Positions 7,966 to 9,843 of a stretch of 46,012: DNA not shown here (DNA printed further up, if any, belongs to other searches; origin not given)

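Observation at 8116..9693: Single-polypeptide TssB-TssC (VipA-VipB-like) sheath fusion standing alone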

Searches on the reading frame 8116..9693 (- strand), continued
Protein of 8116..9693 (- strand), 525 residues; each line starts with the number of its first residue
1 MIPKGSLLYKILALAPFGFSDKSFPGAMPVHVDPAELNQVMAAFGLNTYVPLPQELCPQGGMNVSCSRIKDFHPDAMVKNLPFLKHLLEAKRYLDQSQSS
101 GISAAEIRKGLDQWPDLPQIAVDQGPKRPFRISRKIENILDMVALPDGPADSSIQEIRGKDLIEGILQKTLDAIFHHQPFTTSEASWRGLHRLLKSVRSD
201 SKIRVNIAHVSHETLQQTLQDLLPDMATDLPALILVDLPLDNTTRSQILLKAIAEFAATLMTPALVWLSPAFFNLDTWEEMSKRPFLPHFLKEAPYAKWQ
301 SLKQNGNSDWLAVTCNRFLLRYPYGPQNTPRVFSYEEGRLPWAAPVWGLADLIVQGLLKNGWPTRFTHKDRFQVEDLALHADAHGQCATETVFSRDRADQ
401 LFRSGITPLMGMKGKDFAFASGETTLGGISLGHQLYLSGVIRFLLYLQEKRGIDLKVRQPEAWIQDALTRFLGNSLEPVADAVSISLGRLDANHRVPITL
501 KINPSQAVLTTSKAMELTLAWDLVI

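Call 14: find_related_loci(query=A1, collection=genome_contigs, flank=10000)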
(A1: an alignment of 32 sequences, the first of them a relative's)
Query A1 (525 aa) in genome_contigs; peptide patterns used: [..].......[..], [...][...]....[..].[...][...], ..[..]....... (x = any residue, [..] = any of these).
149 stretches matched a pattern; 64 encode a relative of the query (tblastn E <= 1e-3); 61 distinct loci.
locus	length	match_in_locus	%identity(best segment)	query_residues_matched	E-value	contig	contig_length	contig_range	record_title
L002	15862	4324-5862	47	9-521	8e-158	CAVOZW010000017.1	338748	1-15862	MAG: uncultured delta proteobacterium isolate MFD09964.bin.1.31 genome assembly, contig: contig_4127, whole genome shotg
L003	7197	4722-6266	42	10-521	4e-131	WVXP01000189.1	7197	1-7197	MAG: Proteobacteria bacterium isolate CS1-C027 C_merged_R1_(paired)_contig_40146, whole genome shotgun sequence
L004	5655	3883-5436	41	6-521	1e-129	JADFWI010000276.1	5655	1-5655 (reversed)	MAG: Proteobacteria bacterium isolate C4.bin.21 k83_719030, whole genome shotgun sequence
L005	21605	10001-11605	39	6-521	6e-128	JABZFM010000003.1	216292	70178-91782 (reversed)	MAG: Desulfobacteraceae bacterium isolate Grevelingen_8MPa_metabat2.60 scaffold_62, whole genome shotgun sequence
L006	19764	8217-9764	42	9-521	7e-128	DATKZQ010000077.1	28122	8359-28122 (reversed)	MAG TPA_asm: Desulfatiglandales bacterium isolate SMAG_U14249 k141_3381078, whole genome shotgun sequence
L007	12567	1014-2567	38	2-521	6e-125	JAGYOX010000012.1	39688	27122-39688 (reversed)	MAG: Desulfobacterales bacterium isolate M55B179 12, whole genome shotgun sequence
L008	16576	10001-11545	40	9-521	6e-125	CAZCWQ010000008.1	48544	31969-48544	MAG TPA_asm: uncultured Desulfobacterales bacterium isolate SRP323688_co1_279 genome assembly, contig: NODE_1375_length_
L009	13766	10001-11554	39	6-521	1e-124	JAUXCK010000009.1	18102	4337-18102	MAG: Desulfobacteraceae bacterium isolate CSMAG_2823 CSMAG_2823_k117_5826694_length_18102_cov_20.0000, whole genome shot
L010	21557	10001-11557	41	9-524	3e-124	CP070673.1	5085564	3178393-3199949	MAG: Deltaproteobacteria bacterium isolate bin73 chromosome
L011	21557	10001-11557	41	6-521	2e-124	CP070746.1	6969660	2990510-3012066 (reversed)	MAG: Desulfobacterales bacterium isolate bin36 chromosome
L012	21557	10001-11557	38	6-521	8e-122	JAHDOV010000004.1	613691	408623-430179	MAG: Deltaproteobacteria bacterium isolate SL3-B22.2 k141_37262, whole genome shotgun sequence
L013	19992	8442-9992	39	6-521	2e-121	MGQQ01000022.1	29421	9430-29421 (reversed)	MAG: Deltaproteobacteria bacterium RBG_16_49_23 RBG_16_scaffold_1407, whole genome shotgun sequence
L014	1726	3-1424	39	50-521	1e-128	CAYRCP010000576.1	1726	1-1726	MAG TPA_asm: uncultured Bacteriovoracaceae bacterium isolate binchicken_co42_315 genome assembly, contig: NODE_166248_le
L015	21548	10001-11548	40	9-521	2e-119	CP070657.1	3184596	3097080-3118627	MAG: Deltaproteobacteria bacterium isolate bin80 chromosome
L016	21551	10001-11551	38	6-521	3e-119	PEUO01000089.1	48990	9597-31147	MAG: Deltaproteobacteria bacterium CG03_land_8_20_14_0_80_45_14 CG03_land_8_20_14_0.80_scaffold_437_c, whole genome shot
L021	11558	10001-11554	39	6-521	3e-116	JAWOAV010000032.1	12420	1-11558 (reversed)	MAG: Desulfosalsimonadaceae bacterium isolate BLK2-2.bin.130 k191_83904, whole genome shotgun sequence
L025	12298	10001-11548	38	7-521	6e-114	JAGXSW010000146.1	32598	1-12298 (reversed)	MAG: Syntrophaceae bacterium isolate CROMO_BS_212_2_0 c_000000566861, whole genome shotgun sequence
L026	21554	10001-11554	38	9-521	1e-113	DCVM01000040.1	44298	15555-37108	MAG TPA_asm: Syntrophaceae bacterium UBA2188 UBA2188_contig_22670, whole genome shotgun sequence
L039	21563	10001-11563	33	9-524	5e-96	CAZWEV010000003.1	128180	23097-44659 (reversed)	MAG TPA_asm: uncultured Desulfobacteraceae bacterium isolate binchicken_co129_423 genome assembly, contig: NODE_166_leng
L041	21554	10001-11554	34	9-524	6e-87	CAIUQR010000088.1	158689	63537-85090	MAG: uncultured delta proteobacterium isolate VK4_bin-1304 genome assembly, contig: bin-1304:088/155, whole genome shotg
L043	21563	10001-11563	39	9-521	6e-121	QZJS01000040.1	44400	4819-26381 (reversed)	MAG: Desulfobacteraceae bacterium isolate SURF_33 Ga0104751_1001191, whole genome shotgun sequence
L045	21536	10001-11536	31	9-521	2e-85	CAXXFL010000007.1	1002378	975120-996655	MAG: bacterium isolate 752fb81a-13fd-4ee9-82f2-ea19cd7f7e31 genome assembly, contig: contig_7, whole genome shotgun sequ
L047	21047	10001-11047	39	174-521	8e-84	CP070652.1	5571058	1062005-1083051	MAG: Deltaproteobacteria bacterium isolate bin85 chromosome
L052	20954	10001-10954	41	205-521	9e-71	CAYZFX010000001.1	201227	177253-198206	MAG TPA_asm: uncultured Syntrophorhabdus sp. isolate binchicken_co40_106 genome assembly, contig: NODE_78_length_201227_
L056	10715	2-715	39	285-521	1e-47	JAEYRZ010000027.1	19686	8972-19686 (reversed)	MAG: Proteobacteria bacterium isolate OH_CBB_79 k127_1984022, whole genome shotgun sequence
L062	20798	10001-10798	21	174-416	6e-10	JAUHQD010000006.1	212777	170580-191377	Alteromonadaceae bacterium BrNp21-10 BrNp21-10_6, whole genome shotgun sequence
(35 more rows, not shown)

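Call 20: search_protein_families(library=pfam, proteins=[L039:11563-12627:-, L039:12624-13685:-, L021:7887-9152:+, L025:1163-2068:+, L016:7252-8202:-, L010:12915-13577:-, L041:14337-16619:-, L043:16153-17622:+, L026:2265-3518:+, L006:10671-11075:-], max_evalue=0.01)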
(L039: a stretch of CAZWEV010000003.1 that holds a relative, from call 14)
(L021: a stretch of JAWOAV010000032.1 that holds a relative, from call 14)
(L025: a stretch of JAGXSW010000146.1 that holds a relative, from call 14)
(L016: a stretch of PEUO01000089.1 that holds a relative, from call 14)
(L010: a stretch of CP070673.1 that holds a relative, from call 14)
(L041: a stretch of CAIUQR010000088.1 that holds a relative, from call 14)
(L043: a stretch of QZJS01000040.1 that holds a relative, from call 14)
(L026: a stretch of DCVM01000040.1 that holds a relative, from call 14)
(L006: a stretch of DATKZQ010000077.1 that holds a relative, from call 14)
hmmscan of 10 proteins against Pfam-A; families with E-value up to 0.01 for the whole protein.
L039:11563-12627:- (354 aa): 5 families
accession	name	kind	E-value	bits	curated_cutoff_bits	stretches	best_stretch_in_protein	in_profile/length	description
PF07719.23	TPR_2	-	8.2e-11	41.6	27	1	300-333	1-34/34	Tetratricopeptide repeat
PF13428.12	TPR_14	-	3.1e-07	30.8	23.5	0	216-241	5-31/44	Tetratricopeptide repeat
PF14559.12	TPR_19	-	6.3e-05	23.7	25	0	222-243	1-22/68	Tetratricopeptide repeat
PF00515.34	TPR_1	-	0.00013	22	27.8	0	217-232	6-21/34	Tetratricopeptide repeat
PF12895.13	ANAPC3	-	0.0097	16.6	27.2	0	219-259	30-70/82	Anaphase-promoting complex, cyclosome, subunit 3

L039:12624-13685:- (353 aa): 2 families
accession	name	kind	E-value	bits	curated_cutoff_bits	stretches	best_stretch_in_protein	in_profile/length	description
PF01522.26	Polysacc_deac_1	-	1.9e-23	83.2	23.1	1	177-310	3-123/124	Polysaccharide deacetylase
PF01476.26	LysM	-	0.0002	21.7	20.9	1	66-108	2-43/43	LysM domain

L021:7887-9152:+ (421 aa): 1 family
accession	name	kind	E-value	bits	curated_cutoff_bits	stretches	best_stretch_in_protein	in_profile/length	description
PF09937.14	DUF2169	-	1.8e-47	162.6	25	1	39-366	9-293/294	Uncharacterized protein conserved in bacteria (DUF2169)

L025:1163-2068:+ (301 aa): 3 families
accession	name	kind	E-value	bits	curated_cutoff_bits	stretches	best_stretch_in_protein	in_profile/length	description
PF03783.19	CsgG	-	2.4e-10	40.5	20.8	1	53-138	9-100/210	Curli production assembly/transport component CsgG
PF07719.23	TPR_2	-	0.00065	20.1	27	1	208-237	4-33/34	Tetratricopeptide repeat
PF00515.34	TPR_1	-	0.0013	18.9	27.8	1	212-237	8-33/34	Tetratricopeptide repeat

L016:7252-8202:- (316 aa): 2 families
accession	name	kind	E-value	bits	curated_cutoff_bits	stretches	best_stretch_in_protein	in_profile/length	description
PF13365.12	Trypsin_2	-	2e-16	61.5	27.6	1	159-289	2-144/144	Trypsin-like peptidase domain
PF00089.32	Trypsin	-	0.00073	19.8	20.6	1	159-305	28-212/220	Trypsin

L010:12915-13577:- (220 aa): 2 families
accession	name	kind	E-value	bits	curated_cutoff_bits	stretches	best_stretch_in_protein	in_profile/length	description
PF12059.13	DUF3540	-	2.5e-56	191.2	27.9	1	22-220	1-199/199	Protein of unknown function (DUF3540)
PF04790.18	Sarcoglycan_1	-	0.0094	15.7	32.5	0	84-126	179-222/259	Sarcoglycan complex subunit protein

L041:14337-16619:- (760 aa): 3 families
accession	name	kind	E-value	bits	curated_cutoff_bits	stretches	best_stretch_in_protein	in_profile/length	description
PF05954.17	Phage_GPD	-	9.4e-89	298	30.1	1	27-331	1-303/305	Phage tail baseplate hub (GPD)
PF04717.18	Phage_base_V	-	1.8e-16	60.6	23.8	1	461-528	12-75/75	Type VI secretion system/phage-baseplate injector OB domain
PF20093.5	DUF6484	-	0.00023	22.2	27.6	1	505-527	39-61/61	Domain of unknown function (DUF6484)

L043:16153-17622:+ (489 aa): 3 families
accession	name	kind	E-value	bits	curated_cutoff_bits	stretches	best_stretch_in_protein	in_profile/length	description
PF00498.31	FHA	-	1.2e-15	58.1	20.7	1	27-89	2-67/67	FHA domain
PF01464.25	SLT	-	1.6e-12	47.4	21.3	1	326-431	17-109/117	Transglycosylase SLT domain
PF16697.10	Yop-YscD_cpl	-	9.7e-09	35.8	33.2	1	26-89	19-84/94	Inner membrane component of T3SS, cytoplasmic domain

L026:2265-3518:+ (417 aa): 0 families

L006:10671-11075:- (134 aa): 1 family
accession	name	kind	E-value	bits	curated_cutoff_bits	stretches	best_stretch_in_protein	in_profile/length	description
PF13665.11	Tox-PAAR-like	-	1.7e-36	125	31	1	9-115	1-106/108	Toxin PAAR-like domain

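Call 21: search_solved_structures(query=A1, max_evalue=1, show_alignments=4)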
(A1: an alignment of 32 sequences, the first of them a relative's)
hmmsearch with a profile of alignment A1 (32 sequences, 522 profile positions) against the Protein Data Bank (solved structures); distinct sequences matched with E-value up to 1: 18.
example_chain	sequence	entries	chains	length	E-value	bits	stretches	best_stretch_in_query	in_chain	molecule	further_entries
5n8n_B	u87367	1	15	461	1.3e-37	132.7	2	236-420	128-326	EvpB family type VI secretion protein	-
5mxn_A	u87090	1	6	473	2e-30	109.1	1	158-420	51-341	Type VI secretion protein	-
5ojq_A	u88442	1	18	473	2e-30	109.1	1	158-420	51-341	Type VI secretion protein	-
5myu_A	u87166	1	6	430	2.3e-30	108.9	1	161-420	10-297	Type VI secretion system protein ImpC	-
3j9g_B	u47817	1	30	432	2.3e-30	108.8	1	161-420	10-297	VipB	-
5urw_1B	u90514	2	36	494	2.3e-28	102.3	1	153-426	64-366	TssC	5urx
9n4v_A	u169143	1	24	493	4.2e-28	101.4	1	154-426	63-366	DUF877 family protein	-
3j9o_B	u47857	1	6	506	7.3e-13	51.1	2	239-479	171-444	Intracellular growth locus protein B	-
5urw_1A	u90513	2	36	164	2.9e-11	45.9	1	5-94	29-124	TssB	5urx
3j9g_A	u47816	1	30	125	2.4e-08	36.2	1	5-91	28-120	VipA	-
5myu_a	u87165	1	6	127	2.6e-08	36.1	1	5-91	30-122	Uncharacterized protein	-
5ojq_a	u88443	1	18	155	3e-08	35.9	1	5-93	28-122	VipA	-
5mxn_a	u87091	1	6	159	3.1e-08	35.8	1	5-93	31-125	Type VI secretion protein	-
4uqz_B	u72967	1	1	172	1.7e-07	33.4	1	19-95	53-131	HSIB1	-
5n8n_A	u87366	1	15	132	1.8e-07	33.3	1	19-93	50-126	Type VI secretion protein, family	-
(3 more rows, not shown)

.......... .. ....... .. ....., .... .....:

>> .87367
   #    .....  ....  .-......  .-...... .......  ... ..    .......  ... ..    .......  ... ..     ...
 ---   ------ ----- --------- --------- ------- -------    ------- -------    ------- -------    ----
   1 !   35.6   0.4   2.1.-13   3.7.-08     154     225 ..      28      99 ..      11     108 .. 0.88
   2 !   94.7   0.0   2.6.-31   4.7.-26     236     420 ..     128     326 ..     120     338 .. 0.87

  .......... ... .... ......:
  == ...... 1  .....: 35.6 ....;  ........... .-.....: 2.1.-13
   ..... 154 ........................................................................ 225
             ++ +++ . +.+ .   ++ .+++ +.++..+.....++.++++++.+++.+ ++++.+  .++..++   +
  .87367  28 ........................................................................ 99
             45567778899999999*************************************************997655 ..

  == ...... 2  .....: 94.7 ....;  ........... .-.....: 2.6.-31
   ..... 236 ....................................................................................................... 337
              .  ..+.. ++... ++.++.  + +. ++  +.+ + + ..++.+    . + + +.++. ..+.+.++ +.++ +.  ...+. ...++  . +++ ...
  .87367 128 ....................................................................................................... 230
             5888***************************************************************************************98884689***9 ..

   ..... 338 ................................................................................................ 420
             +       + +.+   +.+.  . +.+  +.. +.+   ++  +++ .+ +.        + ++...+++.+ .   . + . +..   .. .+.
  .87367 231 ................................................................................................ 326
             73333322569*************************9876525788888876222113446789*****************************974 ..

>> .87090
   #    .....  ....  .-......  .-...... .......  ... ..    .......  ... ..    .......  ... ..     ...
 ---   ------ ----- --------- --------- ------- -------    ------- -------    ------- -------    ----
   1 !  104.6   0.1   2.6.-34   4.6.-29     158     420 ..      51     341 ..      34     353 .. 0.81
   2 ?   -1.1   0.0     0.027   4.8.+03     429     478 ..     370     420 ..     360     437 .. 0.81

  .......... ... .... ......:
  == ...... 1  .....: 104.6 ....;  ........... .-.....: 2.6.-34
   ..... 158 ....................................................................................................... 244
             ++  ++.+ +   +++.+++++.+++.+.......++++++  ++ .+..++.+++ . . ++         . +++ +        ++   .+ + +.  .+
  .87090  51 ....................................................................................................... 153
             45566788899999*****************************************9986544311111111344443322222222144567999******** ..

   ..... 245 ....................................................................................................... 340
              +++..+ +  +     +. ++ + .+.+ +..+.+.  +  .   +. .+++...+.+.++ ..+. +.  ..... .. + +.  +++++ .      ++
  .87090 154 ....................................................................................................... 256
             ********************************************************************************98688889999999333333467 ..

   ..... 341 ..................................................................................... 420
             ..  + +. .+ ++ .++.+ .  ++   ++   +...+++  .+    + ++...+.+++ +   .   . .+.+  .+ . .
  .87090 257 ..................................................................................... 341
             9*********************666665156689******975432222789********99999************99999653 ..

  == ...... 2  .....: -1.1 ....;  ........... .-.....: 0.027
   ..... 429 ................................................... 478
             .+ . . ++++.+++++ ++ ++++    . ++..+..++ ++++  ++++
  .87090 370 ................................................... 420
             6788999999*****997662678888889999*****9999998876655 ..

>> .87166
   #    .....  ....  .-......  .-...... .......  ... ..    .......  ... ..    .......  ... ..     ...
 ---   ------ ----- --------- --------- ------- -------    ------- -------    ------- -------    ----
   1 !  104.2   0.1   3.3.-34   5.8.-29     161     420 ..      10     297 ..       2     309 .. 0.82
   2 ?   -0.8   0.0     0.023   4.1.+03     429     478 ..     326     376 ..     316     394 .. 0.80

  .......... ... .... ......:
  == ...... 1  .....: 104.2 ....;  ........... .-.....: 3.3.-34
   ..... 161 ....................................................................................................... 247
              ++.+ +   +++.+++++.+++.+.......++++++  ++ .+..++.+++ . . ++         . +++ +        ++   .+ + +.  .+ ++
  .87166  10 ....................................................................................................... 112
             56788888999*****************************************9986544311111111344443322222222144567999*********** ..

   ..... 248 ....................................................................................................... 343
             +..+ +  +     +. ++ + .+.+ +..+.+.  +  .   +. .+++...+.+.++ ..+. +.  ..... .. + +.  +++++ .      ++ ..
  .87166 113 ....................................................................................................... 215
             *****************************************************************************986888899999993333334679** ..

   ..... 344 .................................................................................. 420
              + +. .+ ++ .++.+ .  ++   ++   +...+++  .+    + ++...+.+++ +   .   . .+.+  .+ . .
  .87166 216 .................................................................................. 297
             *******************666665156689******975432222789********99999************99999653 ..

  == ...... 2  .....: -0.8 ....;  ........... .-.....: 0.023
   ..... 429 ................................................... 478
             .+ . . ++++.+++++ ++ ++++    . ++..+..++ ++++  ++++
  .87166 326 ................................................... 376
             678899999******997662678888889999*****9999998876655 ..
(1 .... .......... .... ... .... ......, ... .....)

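Call 22: search_protein_families(library=padloc, proteins=[window:8116-9693:-], max_evalue=0.1)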
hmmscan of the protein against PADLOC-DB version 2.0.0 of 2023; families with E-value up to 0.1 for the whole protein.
window:8116-9693:- (525 aa): 0 families

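Call 23: search_protein_families(library=ncbifam, proteins=[L021:362-2989:+, L041:14337-16619:-], max_evalue=0.1)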
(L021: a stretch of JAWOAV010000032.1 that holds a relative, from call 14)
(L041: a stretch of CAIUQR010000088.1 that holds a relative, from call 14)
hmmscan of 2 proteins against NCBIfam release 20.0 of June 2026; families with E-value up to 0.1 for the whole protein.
L021:362-2989:+ (875 aa): 23 families
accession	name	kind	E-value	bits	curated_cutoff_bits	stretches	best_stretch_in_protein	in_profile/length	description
TIGR03345.1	VI_ClpV1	equivalog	0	1193.3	884.95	1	13-859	1-850/852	type VI secretion system ATPase TssH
TIGR03346.1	chaperone_ClpB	equivalog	3.3e-235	783.3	1232.1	1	19-847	7-833/853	ATP-dependent chaperone ClpB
NF008118.0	PRK10865.1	equivalog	3.5e-188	627.3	1417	1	12-846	5-835/857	ATP-dependent chaperone ClpB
TIGR02639.1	ClpA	equivalog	4.9e-184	613.5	993.15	2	18-431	6-418/734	ATP-dependent Clp protease ATP-binding subunit ClpA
NF033607.0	disagg_AAA_ClpG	exception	6e-173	577.1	1900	2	17-449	93-514/932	AAA family protein disaggregase ClpG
NF033606.1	heat_AAA_ClpK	exception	3.8e-171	571.1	1900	2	8-492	107-572/949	heat shock survival AAA family ATPase ClpK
NF008263.0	PRK11034.1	equivalog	3.7e-141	471.5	1350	2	17-425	6-413/758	ATP-dependent Clp protease ATP-binding subunit ClpA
NF009067.0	PRK12402.1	equivalog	6.5e-06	25.3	317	0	190-243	7-60/340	replication factor C small subunit 2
TIGR02928.1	TIGR02928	subfamily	1e-05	24.6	181.3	1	198-240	15-61/366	orc1/cdc6 family replication initiation protein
NF003229.0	PRK04195.1-5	equivalog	1.2e-05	24.2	280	1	580-688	21-113/413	replication factor C large subunit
NF003745.1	PRK05342.1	equivalog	1.3e-05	24.3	359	1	762-840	298-380/418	ATP-dependent Clp protease ATP-binding subunit ClpX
TIGR03499.1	FlhF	equivalog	0.00016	21.8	174.15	1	575-622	168-214/286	flagellar biosynthesis GTPase FlhF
NF001679.0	PRK00440.1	equivalog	0.00063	18.9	303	1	606-641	39-76/322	replication factor C small subunit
NF009366.0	PRK12723.1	equivalog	0.0009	18.4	585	1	574-625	144-193/388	flagellar biosynthesis regulator FlhF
NF003234.0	PRK04195.2-4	equivalog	0.0012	17.8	529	1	583-658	20-87/497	replication factor C large subunit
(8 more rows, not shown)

L041:14337-16619:- (760 aa): 6 families
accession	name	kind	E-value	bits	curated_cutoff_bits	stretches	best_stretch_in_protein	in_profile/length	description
TIGR03361.1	VI_Rhs_Vgr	subfamily_domain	3.7e-144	481.1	186.35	2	8-334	1-323/513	type VI secretion system tip protein TssI/VgrG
TIGR01646.1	vgr_GE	subfamily_domain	9e-110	367.9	121.8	2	21-336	3-313/480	type VI secretion system tip protein VgrG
NF033848.1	VgrG_rel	hypoth_equivalog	5.1e-18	64.6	275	2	440-586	372-506/547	VgrG-related protein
NF041249.1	T6SS_TssI_Fran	equivalog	0.002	18.2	100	1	656-732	78-154/163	type VI secretion system tip protein TssI/VgrG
TIGR01644.1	phage_P2_V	subfamily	0.0076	15.8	46.75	1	481-537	31-86/192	phage baseplate assembly protein V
NF033510.3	Ca_tandemer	repeat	0.07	13.5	50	0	645-722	6-88/96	Ca2+-stabilized repeat-containing adhesin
